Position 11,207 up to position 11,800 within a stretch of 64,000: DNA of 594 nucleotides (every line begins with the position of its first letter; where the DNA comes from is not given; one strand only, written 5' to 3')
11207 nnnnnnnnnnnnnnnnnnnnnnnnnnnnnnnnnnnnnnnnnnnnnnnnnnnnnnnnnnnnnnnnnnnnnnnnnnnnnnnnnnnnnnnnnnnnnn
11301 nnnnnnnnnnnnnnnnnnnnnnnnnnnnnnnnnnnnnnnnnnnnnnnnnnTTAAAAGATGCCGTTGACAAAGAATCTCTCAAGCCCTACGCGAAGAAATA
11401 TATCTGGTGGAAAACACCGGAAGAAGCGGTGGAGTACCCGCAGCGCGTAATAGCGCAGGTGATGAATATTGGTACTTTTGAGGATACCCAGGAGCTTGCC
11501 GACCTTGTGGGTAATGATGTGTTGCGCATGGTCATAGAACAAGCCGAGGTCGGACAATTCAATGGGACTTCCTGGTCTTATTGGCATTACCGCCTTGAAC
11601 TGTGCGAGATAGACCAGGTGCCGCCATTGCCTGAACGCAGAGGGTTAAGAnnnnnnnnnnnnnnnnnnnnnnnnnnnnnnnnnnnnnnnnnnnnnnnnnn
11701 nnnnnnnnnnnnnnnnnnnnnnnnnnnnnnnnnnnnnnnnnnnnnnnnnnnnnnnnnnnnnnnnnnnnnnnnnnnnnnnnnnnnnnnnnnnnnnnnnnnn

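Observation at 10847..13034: Translationally coupled phosphoesterase / zeta-like kinase / histidine phosphatase triad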

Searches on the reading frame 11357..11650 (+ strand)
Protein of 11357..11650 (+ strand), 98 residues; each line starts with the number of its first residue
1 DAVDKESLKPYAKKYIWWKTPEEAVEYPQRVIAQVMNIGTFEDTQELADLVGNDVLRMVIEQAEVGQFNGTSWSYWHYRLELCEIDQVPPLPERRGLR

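Call 20: find_homologous_proteins(query=window:11357-11650:+)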
Query window:11357-11650:+ (98 aa): 837 proteins with E <= 0.001 among 837 candidates; the best 120 are listed.
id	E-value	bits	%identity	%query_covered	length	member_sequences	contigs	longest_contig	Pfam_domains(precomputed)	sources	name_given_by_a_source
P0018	1.9e-59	216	98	100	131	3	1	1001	-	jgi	jgi:hypothetical protein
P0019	5.0e-38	147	69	96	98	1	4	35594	-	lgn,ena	-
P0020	1.3e-37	146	70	92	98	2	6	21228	-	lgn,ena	-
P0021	2.9e-37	145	71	94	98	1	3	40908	-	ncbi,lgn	-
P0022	4.2e-37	144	69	95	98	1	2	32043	-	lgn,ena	-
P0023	5.0e-37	144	68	95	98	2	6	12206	-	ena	-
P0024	6.5e-37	144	68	94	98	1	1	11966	-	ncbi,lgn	-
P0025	6.8e-37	144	67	95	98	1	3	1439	-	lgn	-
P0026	6.9e-37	144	68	95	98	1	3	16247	-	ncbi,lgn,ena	-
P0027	8.3e-37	143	67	95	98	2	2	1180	-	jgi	-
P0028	1.1e-36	143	69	95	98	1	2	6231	-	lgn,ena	-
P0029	1.3e-36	143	70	95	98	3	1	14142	-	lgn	-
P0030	1.4e-36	143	70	95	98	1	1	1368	-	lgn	-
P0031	1.8e-36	142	70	95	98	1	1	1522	-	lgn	-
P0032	2.6e-36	142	65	96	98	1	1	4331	-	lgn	-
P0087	1.8e-34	136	65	95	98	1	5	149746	-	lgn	-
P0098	3.4e-34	135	66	95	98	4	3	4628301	-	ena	-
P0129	9.1e-34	134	66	95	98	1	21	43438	-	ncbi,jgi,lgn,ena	ncbi:TPA: hypothetical protein ACUAII_003946 [Escherichia coli]|jgi:hypothetical protein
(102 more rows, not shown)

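Call 21: find_encoding_contigs(protein=P0129, flank=4000, max_places=4)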
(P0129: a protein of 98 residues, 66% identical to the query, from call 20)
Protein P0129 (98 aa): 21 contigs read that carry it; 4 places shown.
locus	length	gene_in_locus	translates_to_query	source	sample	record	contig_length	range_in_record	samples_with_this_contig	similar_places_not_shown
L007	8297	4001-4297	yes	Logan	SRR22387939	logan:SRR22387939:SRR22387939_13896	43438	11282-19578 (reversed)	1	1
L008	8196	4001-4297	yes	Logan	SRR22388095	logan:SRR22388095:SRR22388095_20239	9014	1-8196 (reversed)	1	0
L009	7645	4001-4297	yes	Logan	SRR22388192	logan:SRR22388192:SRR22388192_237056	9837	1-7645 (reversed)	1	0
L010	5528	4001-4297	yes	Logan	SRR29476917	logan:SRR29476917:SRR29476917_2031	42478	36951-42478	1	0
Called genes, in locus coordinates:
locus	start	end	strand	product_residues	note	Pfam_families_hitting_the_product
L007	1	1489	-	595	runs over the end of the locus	PF13245:AAA_19, PF13538:UvrD_C_2 (faint), PF00580:UvrD-helicase (weak), PF13361:UvrD_C (weak)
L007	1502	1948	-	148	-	-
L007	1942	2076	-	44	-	-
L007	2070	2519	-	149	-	PF08774:VRR_NUC (weak)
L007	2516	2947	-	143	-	-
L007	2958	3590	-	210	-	PF13091:PLDc_2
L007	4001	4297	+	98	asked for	-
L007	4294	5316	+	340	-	PF08843:AbiEii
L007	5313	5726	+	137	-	-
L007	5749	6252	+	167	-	-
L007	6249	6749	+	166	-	-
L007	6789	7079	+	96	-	-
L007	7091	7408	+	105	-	-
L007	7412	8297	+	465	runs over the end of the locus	PF14690:Zn_ribbon_ISL3, PF13542:HTH_Tnp_ISL3, PF01610:DDE_Tnp_ISL3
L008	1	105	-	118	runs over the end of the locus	-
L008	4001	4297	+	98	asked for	-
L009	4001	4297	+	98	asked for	-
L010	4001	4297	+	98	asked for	-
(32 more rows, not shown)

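Call 22: find_encoding_contigs(protein=P0098, flank=4000, max_places=2)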
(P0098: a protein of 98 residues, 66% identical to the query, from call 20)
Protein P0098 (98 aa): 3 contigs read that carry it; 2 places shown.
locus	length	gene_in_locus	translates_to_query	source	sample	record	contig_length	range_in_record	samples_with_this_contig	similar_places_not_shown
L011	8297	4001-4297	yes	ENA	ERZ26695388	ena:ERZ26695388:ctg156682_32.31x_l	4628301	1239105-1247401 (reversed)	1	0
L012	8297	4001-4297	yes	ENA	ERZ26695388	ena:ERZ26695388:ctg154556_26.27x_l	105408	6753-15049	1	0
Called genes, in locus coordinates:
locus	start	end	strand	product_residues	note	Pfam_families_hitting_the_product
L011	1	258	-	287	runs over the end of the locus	PF00132:Hexapep (weak)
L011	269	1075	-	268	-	PF00588:SpoU_methylase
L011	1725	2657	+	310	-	PF00459:Inositol_P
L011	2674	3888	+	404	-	PF05977:MFS_3, PF07690:MFS_1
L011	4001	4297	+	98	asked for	-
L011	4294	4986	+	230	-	PF08843:AbiEii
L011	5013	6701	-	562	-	PF02776:TPP_enzyme_N, PF00205:TPP_enzyme_M, PF02775:TPP_enzyme_C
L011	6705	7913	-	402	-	PF00155:Aminotran_1_2, PF00266:Aminotran_5, PF01212:Beta_elim_lyase (weak), PF01053:Cys_Met_Meta_PP, PF01041:DegT_DnrJ_EryC1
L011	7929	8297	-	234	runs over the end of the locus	PF00528:BPD_transp_1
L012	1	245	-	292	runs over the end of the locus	PF00132:Hexapep (weak)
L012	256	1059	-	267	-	PF00588:SpoU_methylase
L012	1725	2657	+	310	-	PF00459:Inositol_P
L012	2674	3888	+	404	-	PF05977:MFS_3, PF07690:MFS_1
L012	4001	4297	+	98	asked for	-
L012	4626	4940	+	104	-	PF25212:HVO_A0114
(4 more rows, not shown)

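Call 23: find_encoding_contigs(protein=P0087, flank=4000, max_places=3)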
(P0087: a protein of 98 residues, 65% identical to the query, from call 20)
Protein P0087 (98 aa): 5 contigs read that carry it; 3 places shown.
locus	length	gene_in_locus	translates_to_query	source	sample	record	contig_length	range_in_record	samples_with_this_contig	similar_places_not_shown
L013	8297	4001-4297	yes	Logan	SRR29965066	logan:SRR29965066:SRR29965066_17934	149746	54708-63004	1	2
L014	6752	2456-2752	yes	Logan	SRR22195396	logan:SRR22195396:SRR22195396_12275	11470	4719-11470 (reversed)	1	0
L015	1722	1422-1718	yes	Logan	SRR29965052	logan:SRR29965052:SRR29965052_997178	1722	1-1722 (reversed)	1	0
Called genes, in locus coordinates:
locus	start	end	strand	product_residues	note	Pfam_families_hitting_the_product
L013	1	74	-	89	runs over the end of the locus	-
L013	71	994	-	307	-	-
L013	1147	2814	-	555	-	-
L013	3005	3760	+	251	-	-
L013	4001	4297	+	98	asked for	-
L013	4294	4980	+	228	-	PF08843:AbiEii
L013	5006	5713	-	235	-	PF01121:CoaE (faint), PF13671:AAA_33, PF06414:Zeta_toxin (weak)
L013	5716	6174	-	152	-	PF11903:ParD_like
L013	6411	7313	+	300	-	-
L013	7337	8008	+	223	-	-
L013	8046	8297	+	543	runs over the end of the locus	-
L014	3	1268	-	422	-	?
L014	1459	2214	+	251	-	-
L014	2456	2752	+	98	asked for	-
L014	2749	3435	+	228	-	PF08843:AbiEii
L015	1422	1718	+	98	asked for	-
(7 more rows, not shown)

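Call 53: predict_structure(alignment_id=A2)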
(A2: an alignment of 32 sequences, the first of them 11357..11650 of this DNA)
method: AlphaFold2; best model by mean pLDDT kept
length: 98 residues; sequences in the alignment: 32
mean_pLDDT: 92.8   pTM: 0.84
mean pLDDT of the five models: 92.8, 92.6, 92.5, 92.4, 92.2
residues with pLDDT >= 90: 86; 70-90: 7; 50-70: 4; < 50: 1
segments of 3 or more residues with pLDDT < 50: none
pLDDT, mean of each block of 10 residues (from residue 1): 88 96 96 97 97 96 94 96 93 70
secondary structure, 60 per line:
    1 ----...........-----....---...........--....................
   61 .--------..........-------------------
elements in order: H5-15 H21-24 H28-38 H41-61 H70-79

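Call 55: fold_search(model_id=the predicted structure, library=pdb)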
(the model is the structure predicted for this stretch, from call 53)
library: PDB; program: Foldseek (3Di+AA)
matches with E <= 10: 39; with E <= 0.001: 0
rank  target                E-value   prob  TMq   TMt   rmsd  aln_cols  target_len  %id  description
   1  6t9i_D                1.2e+00  0.08  0.21  0.06  10.6        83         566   14  cryo-EM structure of transcription coactivator SAGA (released 2020-01-29)
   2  3rtr_E                4.1e+00  0.03  0.27  0.11  10.7       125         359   14  A RING E3-substrate complex poised for ubiquitin-like protein transfer: structural insights into cullin-RING ligases (released 2011-07-20)
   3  9n74_SA               4.1e+00  0.03  0.22  0.08  11.6        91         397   16  SSU processome maturation and disassembly, State H (released 2025-10-29)
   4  5zvx                  5.2e+00  0.03  0.21  0.08  10.5        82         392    7  Crystal structure of K86A mutant of phosphomannose isomerase from Salmonella typhimurium (released 2019-05-01)
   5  4xmm_E                5.2e+00  0.02  0.21  0.04  14.4        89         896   12  Structure of the yeast coat nucleoporin complex, space group C2 (released 2015-03-25)
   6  2lsg_MODEL_1_A        5.5e+00  0.03  0.23  0.23   9.6        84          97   15  Solution structure of the mouse Rev1 C-terminal domain (released 2012-06-20)
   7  8fmw_AP               5.8e+00  0.07  0.27  0.23   8.2        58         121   16  The structure of a hibernating ribosome in the Lyme disease pathogen (released 2023-11-08)
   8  3f7f_A                6.2e+00  0.02  0.21  0.05  14.4        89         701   12  Structure of Nup120 (released 2009-08-18)
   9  4lwz_D                6.9e+00  0.04  0.31  0.12  14.6        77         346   10  Crystal structure of Myo5b globular tail domain in complex with inactive Rab11a (released 2013-11-20)
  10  8dqz_A                6.9e+00  0.02  0.23  0.07  13.6       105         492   17  Intermediate state of RFC:PCNA bound to a 3' ss/dsDNA junction (released 2022-08-24)
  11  9w9i_D                7.4e+00  0.04  0.27  0.13   6.8        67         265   13  Cryo-EM structure of the kinesin-2 tail domain in complex with KAP3 and APC (released 2025-10-01)
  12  5z8h_A                7.4e+00  0.04  0.26  0.11   6.9        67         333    9  APC with an inhibitor (released 2019-02-06)
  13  5kl1_A                7.4e+00  0.04  0.27  0.12   7.2       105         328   14  Crystal structure of the Pumilio-Nos-hunchback RNA complex (released 2016-08-17)
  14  2p9x_A                7.8e+00  0.03  0.22  0.22   9.8        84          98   14  Crystal structure of PH0832 from Pyrococcus horikoshii OT3 (released 2007-10-02)
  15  4wz9_A                7.8e+00  0.03  0.25  0.05  11.7       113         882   10  APN1 from Anopheles gambiae (released 2015-06-17)
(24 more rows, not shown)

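Call 57: find_related_loci(query=A2, collection=metagenome_contigs, flank=3500)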
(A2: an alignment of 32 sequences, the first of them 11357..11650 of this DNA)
Query A2 (98 aa) in metagenome_contigs; peptide patterns used: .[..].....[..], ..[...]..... (x = any residue, [..] = any of these).
600 stretches matched a pattern (row limit reached: there are more); 579 encode a relative of the query (tblastn E <= 1e-3); the best 80 are kept; 80 distinct loci.
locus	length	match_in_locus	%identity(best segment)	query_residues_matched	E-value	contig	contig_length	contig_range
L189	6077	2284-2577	98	1-98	7e-64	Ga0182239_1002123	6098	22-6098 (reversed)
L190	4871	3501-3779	67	3-95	6e-41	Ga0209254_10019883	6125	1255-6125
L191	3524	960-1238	63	3-95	3e-41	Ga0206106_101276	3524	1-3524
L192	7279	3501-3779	67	3-95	3e-40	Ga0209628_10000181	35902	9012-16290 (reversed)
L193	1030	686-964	67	2-94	3e-42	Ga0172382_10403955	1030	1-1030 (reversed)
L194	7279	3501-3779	66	3-95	4e-40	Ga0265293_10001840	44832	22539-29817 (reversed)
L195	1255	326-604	65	3-95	6e-41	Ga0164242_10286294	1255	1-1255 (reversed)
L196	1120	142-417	63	3-94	7e-41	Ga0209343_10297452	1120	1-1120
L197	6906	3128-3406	65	3-95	3e-39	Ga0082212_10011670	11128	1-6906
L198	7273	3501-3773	65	5-95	2e-39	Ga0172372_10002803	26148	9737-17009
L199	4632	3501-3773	65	5-95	2e-39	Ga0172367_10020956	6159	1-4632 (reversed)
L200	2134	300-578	62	3-95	3e-39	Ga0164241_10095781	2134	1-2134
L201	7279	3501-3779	66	3-95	4e-39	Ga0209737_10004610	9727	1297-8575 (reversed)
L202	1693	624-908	63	1-95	7e-39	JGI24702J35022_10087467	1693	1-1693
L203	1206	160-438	60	3-95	9e-40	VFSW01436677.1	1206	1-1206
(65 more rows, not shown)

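Call 62: search_protein_families(library=pfam, proteins=[P0129, L011:4294-4983:+], max_evalue=1)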
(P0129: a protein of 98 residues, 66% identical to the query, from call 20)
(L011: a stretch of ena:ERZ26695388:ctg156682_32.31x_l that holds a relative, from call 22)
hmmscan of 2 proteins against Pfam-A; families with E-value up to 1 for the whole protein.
P0129 (98 aa): 1 family
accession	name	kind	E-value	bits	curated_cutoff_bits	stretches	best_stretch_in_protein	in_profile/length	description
PF21956.1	DUF6922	-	0.15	12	27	1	31-61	22-52/52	Family of unknown function (DUF6922)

L011:4294-4983:+ (230 aa): 1 family
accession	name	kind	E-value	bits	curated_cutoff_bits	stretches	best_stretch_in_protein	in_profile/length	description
PF08843.17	AbiEii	-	1e-17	65.3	22.5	1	27-169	11-180/238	Nucleotidyl transferase AbiEii toxin, Type IV TA system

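Call 97: search_protein_representatives(alignment_id=A2)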
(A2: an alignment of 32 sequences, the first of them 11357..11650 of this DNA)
Query: 32 sequences, 98 profile positions. Proteins with E-value up to 0.001 (for the whole library): 1098; up to 1e-10: 580; up to 1e-30: 41. The best 150 are listed.
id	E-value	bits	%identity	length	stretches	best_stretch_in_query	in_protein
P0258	1.0e-41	157.1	-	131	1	2-97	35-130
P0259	1.1e-40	153.8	-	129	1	4-97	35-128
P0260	8.0e-40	151.0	-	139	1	5-97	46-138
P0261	1.1e-39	150.6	-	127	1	5-97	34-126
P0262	1.4e-39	150.3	-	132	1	6-97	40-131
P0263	3.8e-39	148.8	-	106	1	4-97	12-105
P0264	4.7e-39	148.5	-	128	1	1-97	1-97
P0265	5.1e-39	148.4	-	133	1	3-96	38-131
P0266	3.0e-38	146.0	-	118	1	5-97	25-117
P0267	1.5e-37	143.8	-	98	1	3-97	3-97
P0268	1.5e-37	143.7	-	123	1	3-97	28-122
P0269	1.9e-37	143.4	-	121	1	6-97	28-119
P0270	1.1e-36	141.0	-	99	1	3-97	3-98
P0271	1.5e-36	140.5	-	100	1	1-96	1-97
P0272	2.5e-36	139.8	-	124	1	4-97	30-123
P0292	1.7e-31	124.3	-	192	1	5-97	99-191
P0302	1.8e-30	121.0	-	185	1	5-97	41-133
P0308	2.0e-29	117.7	-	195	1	6-97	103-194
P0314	1.3e-28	115.1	-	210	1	4-97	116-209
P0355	6.1e-25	103.3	-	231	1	5-95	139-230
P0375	6.5e-24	100.0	-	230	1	6-97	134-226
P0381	1.3e-23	99.0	-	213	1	6-86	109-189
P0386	2.0e-23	98.4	-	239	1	1-97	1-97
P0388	2.5e-23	98.1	-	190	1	6-96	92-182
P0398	6.5e-23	96.8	-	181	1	8-97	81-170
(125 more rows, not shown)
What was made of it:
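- At least 837 hits at 60-70% identity (call 20) and 1098 representatives at the 50% clustering level (call 97).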

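Call 98: search_protein_families(library=pfam, proteins=[P0355, P0375, P0314, P0308, P0292, P0381, P0386, P0388, P0398, P0302], max_evalue=0.01)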
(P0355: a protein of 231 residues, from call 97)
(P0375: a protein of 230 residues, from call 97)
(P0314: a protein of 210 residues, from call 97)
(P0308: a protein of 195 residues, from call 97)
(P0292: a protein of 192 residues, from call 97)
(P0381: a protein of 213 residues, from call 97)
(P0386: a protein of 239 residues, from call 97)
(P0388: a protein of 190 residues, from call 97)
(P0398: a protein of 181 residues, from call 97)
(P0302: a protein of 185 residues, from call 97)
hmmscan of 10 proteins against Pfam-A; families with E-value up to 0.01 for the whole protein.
P0355 (231 aa): 1 family
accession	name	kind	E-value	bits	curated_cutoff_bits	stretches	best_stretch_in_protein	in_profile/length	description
PF21716.3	dnstrm_HI1420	-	2.6e-09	37.3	27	1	11-58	3-50/90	Probable addiction module antidote protein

P0375 (230 aa): 1 family
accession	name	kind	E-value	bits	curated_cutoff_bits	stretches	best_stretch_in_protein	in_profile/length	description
PF21956.1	DUF6922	-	0.00058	19.7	27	1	160-190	22-52/52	Family of unknown function (DUF6922)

P0314 (210 aa): 1 family
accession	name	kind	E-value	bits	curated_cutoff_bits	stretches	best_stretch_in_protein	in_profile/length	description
PF01047.28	MarR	-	0.00057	20.2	24.6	1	18-64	6-50/59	MarR family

P0308 (195 aa): 0 families

P0292 (192 aa): 1 family
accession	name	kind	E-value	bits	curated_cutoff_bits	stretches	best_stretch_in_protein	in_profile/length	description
PF24033.1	DUF7342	-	0.0039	17.6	31.6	1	38-98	21-81/150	Family of unknown function (DUF7342)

P0381 (213 aa): 3 families
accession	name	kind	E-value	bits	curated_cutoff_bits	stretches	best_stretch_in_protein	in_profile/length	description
PF01381.28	HTH_3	-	8.2e-09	35.8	23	1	10-61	1-51/55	Helix-turn-helix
PF13560.12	HTH_31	-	3.7e-07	30.8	27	1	5-60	1-56/64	Helix-turn-helix domain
PF13443.12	HTH_26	-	0.00058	20.5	22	1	16-61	8-53/63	Cro/C1-type HTH DNA-binding domain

P0386 (239 aa): 1 family
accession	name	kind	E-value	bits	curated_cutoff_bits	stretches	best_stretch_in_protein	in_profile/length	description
PF08843.17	AbiEii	-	8.1e-07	29.6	22.5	1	132-193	125-190/238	Nucleotidyl transferase AbiEii toxin, Type IV TA system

P0388 (190 aa): 7 families
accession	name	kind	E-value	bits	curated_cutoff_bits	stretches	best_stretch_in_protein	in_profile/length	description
PF01381.28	HTH_3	-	9.8e-13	48.4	23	1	10-62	1-52/55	Helix-turn-helix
PF13560.12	HTH_31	-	4.9e-09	36.8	27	1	5-59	1-55/64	Helix-turn-helix domain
PF12844.13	HTH_19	-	1.6e-05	25.2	30.2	1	7-61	1-57/64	Helix-turn-helix domain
PF13413.12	HTH_25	-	1.9e-05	24.9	24.6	1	10-46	2-38/62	Helix-turn-helix domain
PF13744.12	HTH_37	-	2.9e-05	24.2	27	1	4-62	17-75/80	Helix-turn-helix domain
PF13443.12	HTH_26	-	5e-05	23.9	22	1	10-59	2-51/63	Cro/C1-type HTH DNA-binding domain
PF21956.1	DUF6922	-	0.0059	16.5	27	1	113-147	18-52/52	Family of unknown function (DUF6922)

P0398 (181 aa): 4 families
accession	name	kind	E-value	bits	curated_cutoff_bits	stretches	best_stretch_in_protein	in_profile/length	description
PF13560.12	HTH_31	-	3.5e-07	30.9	27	1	5-55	1-51/64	Helix-turn-helix domain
PF01381.28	HTH_3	-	5.9e-07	29.9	23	1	10-41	1-32/55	Helix-turn-helix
PF13413.12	HTH_25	-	0.00027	21.1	24.6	1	11-47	3-39/62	Helix-turn-helix domain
PF12844.13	HTH_19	-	0.00047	20.4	30.2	1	7-55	1-48/64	Helix-turn-helix domain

P0302 (185 aa): 0 families
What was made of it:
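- Longer members carry N-terminal HTH_3, MarR or 'addiction module antidote' domains, which is the classic two-domain antitoxin layout (call 98).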
